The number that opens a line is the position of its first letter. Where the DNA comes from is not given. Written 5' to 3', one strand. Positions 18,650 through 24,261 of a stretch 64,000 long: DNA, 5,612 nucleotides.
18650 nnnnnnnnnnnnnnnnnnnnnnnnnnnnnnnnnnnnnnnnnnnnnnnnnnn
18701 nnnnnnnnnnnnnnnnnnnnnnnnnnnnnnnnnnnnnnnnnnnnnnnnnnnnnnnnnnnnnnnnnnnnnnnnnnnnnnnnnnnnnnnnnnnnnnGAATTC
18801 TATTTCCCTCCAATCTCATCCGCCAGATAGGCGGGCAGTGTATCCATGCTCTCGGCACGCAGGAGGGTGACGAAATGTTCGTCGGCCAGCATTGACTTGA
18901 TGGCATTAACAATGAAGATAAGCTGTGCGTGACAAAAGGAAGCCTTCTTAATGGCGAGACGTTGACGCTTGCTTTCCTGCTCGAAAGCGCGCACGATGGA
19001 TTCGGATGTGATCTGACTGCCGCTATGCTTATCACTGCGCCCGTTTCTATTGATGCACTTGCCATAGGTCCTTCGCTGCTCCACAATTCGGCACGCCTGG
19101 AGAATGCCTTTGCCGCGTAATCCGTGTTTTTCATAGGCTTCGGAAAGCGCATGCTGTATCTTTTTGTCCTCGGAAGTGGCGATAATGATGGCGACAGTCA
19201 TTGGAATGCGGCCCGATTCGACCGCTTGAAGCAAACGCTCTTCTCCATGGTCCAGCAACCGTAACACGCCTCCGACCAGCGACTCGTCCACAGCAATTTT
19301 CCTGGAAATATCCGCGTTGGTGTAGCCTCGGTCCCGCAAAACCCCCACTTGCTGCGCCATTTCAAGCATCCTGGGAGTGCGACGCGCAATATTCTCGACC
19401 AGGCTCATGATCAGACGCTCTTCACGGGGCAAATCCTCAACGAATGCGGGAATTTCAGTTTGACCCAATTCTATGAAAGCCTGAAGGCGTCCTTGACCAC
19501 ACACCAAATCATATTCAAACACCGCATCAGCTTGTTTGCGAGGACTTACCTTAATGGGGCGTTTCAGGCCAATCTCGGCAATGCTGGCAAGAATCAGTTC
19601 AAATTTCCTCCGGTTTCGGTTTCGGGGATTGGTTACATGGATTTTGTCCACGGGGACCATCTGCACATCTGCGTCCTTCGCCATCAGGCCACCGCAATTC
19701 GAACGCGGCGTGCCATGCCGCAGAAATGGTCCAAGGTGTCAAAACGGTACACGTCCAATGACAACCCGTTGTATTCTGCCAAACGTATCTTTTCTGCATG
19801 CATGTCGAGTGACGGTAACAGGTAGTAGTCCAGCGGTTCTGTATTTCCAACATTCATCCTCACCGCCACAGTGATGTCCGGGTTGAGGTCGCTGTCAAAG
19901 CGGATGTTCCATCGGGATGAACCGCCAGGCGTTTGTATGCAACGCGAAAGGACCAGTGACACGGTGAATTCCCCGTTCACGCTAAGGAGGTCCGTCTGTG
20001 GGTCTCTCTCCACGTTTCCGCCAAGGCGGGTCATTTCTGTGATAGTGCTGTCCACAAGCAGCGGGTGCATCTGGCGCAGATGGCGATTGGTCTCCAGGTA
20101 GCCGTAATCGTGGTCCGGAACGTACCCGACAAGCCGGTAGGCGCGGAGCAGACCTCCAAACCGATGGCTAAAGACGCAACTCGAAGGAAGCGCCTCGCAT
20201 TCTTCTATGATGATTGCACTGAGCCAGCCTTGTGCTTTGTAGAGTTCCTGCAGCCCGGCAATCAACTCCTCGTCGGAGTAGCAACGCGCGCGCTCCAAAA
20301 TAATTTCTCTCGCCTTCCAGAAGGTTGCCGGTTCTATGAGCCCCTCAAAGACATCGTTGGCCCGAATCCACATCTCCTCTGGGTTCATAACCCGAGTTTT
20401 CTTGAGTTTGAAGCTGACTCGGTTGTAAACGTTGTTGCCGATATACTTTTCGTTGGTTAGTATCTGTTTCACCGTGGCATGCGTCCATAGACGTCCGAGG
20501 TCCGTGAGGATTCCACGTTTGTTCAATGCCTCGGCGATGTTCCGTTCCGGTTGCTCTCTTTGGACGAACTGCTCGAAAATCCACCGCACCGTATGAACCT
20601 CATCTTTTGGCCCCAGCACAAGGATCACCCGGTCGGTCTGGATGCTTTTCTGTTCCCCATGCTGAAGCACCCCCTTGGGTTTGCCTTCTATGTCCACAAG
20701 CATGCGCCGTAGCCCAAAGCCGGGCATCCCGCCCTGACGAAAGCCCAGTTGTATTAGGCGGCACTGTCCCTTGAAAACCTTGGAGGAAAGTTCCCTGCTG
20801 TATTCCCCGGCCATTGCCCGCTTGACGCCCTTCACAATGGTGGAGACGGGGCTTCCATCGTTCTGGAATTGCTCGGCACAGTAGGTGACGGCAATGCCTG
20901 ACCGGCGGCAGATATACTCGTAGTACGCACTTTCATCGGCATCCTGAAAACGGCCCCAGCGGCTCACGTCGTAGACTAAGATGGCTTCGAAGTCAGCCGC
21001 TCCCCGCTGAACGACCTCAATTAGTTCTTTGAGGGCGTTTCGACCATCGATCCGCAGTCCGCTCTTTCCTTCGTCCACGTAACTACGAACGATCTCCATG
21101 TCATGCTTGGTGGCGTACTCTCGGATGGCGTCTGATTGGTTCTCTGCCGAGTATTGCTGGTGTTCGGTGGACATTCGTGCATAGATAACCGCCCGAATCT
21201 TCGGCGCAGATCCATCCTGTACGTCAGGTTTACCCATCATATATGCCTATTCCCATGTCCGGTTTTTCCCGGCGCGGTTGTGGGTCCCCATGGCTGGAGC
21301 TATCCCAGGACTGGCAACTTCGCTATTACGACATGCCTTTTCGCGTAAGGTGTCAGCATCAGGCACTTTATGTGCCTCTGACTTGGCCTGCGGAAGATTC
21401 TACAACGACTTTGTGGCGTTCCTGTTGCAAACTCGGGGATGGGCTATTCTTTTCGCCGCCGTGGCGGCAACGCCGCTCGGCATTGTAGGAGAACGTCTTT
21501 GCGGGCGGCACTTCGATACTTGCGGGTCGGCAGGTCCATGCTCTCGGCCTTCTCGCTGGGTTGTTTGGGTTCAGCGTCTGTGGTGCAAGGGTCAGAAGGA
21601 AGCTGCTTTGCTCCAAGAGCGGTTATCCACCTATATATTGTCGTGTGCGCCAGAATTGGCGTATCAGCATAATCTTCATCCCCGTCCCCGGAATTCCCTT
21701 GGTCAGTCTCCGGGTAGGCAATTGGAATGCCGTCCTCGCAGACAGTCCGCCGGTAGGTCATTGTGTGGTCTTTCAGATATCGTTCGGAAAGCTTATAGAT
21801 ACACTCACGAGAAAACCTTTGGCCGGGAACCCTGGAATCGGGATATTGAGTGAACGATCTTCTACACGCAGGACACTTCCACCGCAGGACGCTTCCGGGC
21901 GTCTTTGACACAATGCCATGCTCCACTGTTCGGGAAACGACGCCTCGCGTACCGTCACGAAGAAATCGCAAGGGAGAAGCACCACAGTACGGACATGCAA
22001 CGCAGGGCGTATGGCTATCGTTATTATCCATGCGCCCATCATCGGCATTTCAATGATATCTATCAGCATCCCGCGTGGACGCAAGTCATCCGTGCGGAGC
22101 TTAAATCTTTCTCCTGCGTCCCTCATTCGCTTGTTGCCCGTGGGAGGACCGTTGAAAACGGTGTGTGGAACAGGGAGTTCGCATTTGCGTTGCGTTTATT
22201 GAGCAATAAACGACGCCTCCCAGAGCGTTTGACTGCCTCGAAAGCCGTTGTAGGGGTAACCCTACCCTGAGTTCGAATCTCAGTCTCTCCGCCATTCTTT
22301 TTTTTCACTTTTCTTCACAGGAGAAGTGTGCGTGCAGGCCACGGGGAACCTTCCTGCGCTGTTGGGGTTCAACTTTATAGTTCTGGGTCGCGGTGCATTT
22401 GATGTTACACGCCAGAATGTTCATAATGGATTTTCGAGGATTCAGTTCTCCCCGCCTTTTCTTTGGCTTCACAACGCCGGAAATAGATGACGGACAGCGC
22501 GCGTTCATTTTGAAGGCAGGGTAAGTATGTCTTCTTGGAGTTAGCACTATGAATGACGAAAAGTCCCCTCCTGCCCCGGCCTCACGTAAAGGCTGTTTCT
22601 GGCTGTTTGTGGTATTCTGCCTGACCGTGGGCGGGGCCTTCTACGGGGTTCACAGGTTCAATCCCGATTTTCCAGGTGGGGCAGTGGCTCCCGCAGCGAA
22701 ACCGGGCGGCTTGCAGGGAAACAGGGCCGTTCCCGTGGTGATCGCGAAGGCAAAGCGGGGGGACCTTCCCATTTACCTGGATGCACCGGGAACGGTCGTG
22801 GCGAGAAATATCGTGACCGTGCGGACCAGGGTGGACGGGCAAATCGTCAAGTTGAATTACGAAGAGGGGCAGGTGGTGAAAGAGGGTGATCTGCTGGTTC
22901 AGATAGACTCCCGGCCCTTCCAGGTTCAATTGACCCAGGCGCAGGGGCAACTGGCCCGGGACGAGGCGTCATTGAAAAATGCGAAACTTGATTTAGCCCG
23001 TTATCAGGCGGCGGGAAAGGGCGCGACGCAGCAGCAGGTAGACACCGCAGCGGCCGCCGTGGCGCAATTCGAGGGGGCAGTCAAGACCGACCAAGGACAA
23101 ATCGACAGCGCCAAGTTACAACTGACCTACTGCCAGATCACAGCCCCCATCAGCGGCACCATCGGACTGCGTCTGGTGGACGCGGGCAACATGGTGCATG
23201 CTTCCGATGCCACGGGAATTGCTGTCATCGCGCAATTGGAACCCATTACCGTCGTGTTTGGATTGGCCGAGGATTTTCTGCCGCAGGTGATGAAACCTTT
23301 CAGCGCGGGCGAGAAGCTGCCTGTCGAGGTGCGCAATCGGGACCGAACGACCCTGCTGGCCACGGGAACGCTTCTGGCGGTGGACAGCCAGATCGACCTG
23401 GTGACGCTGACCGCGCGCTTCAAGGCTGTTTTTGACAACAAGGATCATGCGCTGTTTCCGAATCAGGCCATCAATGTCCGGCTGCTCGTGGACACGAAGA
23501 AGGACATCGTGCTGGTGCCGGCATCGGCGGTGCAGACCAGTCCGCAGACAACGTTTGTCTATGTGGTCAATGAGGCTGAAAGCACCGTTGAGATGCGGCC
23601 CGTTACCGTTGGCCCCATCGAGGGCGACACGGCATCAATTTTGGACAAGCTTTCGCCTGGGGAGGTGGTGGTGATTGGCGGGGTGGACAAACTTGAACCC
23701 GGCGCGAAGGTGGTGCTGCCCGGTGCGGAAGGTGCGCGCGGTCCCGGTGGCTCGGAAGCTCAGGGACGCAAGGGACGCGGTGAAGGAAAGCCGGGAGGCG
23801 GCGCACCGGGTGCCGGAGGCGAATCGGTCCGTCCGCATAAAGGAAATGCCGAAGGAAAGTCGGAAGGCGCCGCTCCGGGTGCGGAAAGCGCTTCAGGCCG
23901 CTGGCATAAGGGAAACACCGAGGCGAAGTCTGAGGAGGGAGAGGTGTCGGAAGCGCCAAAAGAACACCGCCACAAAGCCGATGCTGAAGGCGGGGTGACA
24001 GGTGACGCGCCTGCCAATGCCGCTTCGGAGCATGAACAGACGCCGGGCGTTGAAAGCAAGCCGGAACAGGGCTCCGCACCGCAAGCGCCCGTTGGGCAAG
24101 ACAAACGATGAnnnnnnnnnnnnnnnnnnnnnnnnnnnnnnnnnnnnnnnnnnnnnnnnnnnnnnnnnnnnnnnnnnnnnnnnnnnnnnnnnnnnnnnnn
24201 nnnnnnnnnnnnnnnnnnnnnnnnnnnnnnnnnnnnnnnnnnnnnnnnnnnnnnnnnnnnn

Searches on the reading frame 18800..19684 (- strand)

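Call 9: search_protein_families(library=pfam, proteins=[window:18800-19684:-], max_evalue=0.001)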
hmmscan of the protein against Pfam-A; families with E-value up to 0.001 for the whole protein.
window:18800-19684:- (294 aa): 3 families
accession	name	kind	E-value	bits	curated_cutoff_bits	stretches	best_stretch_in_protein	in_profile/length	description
PF07506.17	RepB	-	2.7e-18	67.1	30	1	100-271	1-182/185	RepB plasmid partitioning protein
PF02195.25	ParB_N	-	1.1e-08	35.5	26.3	1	7-99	3-94/95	ParB N-terminal domain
PF17762.8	HTH_ParB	-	0.00022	21.8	22.6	1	107-189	6-88/102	ParB HTH domain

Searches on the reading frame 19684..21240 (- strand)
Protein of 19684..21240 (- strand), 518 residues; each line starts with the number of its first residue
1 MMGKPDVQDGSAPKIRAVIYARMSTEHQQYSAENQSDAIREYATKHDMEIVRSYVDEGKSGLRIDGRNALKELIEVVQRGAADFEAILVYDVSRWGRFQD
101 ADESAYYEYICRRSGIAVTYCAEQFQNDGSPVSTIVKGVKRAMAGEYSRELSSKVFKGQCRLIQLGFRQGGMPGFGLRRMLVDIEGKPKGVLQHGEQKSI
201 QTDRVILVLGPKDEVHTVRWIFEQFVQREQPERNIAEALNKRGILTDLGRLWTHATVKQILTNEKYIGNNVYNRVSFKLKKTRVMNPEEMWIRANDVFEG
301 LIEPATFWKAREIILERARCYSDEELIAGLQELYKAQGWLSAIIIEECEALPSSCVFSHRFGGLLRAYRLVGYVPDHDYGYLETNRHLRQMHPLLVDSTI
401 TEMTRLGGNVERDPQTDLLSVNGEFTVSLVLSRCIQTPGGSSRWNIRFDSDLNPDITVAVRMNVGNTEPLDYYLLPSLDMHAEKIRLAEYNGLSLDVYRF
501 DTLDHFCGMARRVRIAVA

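Call 9: search_protein_families(library=pfam, proteins=[window:19684-21240:-], max_evalue=0.001)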
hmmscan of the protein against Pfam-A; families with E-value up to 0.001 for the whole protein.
window:19684-21240:- (518 aa): 2 families
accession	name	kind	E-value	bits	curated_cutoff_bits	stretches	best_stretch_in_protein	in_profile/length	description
PF00239.26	Resolvase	-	1.2e-23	84.2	23.3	1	17-156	1-133/145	Resolvase, N terminal domain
PF07508.19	Recombinase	-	8.1e-21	74.6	21.1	1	213-317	2-102/102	Recombinase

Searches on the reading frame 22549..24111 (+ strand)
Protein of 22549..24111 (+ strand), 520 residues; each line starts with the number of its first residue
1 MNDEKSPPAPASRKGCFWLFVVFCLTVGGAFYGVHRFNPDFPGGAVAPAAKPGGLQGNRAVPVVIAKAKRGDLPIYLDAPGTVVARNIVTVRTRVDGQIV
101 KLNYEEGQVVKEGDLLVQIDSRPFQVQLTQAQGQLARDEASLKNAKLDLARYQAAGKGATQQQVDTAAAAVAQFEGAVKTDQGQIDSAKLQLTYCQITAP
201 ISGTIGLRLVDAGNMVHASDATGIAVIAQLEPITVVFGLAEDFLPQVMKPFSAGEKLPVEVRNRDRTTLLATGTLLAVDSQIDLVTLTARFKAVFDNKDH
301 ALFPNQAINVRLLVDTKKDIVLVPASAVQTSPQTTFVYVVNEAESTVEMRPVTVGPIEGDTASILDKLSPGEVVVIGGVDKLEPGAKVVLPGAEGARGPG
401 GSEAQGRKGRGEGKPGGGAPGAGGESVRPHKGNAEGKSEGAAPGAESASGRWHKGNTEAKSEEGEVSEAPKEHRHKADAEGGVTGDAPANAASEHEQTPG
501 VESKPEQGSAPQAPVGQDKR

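Call 9: search_protein_families(library=pfam, proteins=[window:22549-24111:+], max_evalue=0.001)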
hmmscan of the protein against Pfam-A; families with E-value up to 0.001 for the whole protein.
window:22549-24111:+ (520 aa): 4 families
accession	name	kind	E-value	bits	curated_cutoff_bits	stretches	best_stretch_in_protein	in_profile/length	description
PF16576.10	HlyD_D23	-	2.1e-13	50.5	30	1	81-305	10-211/214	Barrel-sandwich domain of CusB or HlyD membrane-fusion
PF13533.13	Biotin_lipoyl_2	-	1.2e-09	38.2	29.8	1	89-120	1-32/32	Biotin-lipoyl like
PF13437.12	HlyD_3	-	4.5e-08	34.2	22.2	1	90-139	1-53/106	HlyD family secretion protein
PF00364.28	Biotin_lipoyl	-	0.00042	20.5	22.1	0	89-119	43-73/73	Biotin-requiring enzyme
